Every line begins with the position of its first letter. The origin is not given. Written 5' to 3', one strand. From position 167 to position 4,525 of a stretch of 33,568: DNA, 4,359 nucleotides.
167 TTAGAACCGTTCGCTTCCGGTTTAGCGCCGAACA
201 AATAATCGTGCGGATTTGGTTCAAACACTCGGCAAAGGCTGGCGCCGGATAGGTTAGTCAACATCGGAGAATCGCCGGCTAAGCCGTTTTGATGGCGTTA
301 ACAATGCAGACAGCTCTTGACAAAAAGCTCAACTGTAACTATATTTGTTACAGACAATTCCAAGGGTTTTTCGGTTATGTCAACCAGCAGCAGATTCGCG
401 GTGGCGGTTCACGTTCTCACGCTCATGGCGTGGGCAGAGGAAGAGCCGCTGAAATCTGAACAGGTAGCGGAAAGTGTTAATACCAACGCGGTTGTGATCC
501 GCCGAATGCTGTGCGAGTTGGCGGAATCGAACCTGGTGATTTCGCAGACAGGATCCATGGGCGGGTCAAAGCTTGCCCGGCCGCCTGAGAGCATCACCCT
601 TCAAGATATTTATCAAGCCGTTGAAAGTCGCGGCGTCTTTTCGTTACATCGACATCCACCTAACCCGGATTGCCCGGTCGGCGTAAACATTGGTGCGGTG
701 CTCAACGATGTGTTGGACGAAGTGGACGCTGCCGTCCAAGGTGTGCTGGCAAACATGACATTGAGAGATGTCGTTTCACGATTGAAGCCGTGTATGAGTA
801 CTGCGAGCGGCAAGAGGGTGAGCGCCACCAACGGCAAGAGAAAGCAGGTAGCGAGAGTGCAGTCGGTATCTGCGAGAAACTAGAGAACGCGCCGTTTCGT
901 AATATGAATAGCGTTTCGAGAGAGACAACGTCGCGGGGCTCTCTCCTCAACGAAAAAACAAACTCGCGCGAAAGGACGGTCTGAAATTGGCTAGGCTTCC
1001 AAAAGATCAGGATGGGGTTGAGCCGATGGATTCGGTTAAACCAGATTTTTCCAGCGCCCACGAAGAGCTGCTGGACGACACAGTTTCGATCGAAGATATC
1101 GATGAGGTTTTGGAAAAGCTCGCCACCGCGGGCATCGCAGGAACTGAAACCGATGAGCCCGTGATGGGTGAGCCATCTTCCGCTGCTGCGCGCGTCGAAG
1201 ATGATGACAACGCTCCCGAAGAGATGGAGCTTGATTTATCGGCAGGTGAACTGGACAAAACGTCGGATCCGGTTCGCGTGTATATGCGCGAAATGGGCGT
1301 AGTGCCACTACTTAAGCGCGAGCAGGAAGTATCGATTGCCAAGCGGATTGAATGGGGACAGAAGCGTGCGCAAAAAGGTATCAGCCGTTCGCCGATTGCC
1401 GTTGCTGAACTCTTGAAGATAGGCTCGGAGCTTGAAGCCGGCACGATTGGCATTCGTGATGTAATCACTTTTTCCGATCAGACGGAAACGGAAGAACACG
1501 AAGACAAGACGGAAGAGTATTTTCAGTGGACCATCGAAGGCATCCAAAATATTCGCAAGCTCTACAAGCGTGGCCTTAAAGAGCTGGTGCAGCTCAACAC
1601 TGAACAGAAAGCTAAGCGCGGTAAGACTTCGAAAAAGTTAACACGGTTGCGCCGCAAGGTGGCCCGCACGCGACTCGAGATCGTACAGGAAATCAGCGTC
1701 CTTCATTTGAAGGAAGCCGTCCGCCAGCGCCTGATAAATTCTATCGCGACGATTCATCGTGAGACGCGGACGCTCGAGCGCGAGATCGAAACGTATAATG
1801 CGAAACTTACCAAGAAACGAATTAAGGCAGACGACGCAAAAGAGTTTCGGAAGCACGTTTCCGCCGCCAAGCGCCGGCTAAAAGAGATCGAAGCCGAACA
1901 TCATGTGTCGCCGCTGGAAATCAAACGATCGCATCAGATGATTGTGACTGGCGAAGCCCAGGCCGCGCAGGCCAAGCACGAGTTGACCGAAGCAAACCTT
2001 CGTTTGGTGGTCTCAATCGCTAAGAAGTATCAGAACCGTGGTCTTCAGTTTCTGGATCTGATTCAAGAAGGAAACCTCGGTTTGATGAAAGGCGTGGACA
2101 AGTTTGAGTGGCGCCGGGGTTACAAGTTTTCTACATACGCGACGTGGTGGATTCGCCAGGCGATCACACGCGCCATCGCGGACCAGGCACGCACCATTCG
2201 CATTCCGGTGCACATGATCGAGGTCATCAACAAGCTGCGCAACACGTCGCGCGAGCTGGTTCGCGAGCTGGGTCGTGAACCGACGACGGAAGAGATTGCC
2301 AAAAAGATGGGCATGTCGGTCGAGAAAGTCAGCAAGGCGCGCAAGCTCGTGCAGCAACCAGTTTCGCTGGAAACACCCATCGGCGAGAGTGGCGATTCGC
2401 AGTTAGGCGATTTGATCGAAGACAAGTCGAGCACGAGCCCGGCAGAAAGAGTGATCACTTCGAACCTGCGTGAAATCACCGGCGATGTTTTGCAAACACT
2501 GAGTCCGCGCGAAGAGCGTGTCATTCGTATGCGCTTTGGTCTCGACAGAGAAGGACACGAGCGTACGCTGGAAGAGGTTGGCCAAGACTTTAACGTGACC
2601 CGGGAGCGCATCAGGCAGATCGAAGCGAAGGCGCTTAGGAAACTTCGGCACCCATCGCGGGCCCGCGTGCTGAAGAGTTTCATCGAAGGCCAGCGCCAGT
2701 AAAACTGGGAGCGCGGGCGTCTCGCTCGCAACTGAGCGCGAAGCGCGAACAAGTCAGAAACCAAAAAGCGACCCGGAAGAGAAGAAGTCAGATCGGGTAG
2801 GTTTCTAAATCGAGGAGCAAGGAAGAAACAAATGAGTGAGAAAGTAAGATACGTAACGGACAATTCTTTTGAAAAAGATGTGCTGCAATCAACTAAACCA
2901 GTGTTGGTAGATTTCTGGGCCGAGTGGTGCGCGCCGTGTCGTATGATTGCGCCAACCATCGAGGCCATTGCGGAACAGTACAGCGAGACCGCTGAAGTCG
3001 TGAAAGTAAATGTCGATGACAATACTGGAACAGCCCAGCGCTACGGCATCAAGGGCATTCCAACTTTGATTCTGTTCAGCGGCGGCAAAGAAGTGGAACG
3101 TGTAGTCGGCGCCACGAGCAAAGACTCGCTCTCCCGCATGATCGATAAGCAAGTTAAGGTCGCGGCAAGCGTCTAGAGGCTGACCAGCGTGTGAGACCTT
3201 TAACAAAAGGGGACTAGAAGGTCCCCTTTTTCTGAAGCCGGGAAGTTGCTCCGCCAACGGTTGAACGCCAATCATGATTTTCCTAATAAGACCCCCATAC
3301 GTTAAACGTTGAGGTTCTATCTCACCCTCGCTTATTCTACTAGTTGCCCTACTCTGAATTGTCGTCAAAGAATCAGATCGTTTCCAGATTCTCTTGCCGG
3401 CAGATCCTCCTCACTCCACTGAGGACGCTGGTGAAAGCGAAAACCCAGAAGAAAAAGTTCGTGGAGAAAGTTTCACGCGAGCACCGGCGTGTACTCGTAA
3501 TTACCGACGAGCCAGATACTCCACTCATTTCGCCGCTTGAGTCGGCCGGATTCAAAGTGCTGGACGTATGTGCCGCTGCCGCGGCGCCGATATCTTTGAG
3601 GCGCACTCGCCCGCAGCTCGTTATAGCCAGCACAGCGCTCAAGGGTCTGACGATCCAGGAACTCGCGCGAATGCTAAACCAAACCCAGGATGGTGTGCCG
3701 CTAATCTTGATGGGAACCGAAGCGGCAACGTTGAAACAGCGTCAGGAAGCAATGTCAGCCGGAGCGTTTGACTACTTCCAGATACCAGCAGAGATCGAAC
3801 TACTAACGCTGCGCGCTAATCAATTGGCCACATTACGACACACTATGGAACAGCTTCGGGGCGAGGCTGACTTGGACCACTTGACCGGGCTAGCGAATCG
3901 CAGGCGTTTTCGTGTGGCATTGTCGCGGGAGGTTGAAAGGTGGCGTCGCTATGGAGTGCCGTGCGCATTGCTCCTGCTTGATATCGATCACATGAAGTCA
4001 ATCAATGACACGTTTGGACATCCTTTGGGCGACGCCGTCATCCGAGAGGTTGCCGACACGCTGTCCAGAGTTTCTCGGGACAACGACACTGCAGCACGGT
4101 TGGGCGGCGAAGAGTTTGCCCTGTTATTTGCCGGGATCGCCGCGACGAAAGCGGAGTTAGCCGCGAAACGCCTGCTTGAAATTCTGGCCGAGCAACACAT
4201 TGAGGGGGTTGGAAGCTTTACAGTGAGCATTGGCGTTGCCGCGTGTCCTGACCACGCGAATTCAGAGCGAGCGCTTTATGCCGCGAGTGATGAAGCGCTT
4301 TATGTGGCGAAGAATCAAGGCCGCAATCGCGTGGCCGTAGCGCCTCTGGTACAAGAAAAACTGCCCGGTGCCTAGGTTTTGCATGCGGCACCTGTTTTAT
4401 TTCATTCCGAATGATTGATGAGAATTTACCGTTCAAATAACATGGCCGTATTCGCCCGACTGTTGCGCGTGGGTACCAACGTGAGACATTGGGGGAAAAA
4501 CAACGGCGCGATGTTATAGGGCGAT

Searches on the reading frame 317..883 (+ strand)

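Call 43: search_protein_families(library=pfam, proteins=[window:317-883:+], max_evalue=0.001)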
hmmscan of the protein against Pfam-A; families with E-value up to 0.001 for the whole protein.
window:317-883:+ (188 aa): 3 families
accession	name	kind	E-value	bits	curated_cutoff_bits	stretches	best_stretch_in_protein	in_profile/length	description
PF02082.26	Rrf2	-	4.8e-32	111.3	30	1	24-154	2-131/132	Iron-dependent Transcriptional regulator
PF03444.21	HrcA_DNA-bdg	-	7.1e-05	22.8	21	1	40-84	19-63/79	Winged helix-turn-helix transcription repressor, HrcA DNA-binding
PF08100.18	Dimerisation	-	0.00056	20.1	25.6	0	26-80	23-76/93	O-methyltransferase dimerisation domain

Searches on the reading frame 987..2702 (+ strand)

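Call 43: search_protein_families(library=pfam, proteins=[window:987-2702:+], max_evalue=0.001)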
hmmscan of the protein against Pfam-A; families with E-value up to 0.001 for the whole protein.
window:987-2702:+ (571 aa): 4 families
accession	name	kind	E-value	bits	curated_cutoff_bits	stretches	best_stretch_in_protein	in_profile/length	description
PF04539.22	Sigma70_r3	-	1.3e-28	99.4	25.3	1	412-487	1-76/78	Sigma-70 region 3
PF04542.20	Sigma70_r2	-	1e-22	80.1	24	1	334-403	2-71/71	Sigma-70 region 2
PF04545.22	Sigma70_r4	-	9.9e-22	76.7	24.1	1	501-555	1-50/50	Sigma-70, region 4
PF00140.25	Sigma70_r1_2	-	3e-11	43.5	22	1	94-124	1-31/34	Sigma-70 factor, region 1.2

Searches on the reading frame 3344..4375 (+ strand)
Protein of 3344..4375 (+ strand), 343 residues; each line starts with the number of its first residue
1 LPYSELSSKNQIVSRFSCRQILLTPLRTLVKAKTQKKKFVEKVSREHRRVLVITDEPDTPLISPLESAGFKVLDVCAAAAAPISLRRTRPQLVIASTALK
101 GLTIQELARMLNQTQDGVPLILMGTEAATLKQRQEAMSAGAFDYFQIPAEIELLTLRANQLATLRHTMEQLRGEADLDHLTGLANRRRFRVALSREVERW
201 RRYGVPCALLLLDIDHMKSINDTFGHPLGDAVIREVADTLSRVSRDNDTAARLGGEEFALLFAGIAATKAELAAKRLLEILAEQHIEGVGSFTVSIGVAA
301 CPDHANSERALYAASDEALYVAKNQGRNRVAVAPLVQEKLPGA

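Call 43: search_protein_families(library=pfam, proteins=[window:3344-4375:+], max_evalue=0.001)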
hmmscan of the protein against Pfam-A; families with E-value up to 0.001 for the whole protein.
window:3344-4375:+ (343 aa): 3 families
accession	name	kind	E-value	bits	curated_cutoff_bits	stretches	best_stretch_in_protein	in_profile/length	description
PF00990.26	GGDEF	-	1.3e-41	142.5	23.8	1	175-329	1-161/161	Diguanylate cyclase, GGDEF domain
PF00072.30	Response_reg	-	7.5e-06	26.5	30.2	1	61-155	14-107/111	Response regulator receiver domain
PF20161.5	VpsR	-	0.00075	19.7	23.7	0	42-154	5-116/121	VpsR domain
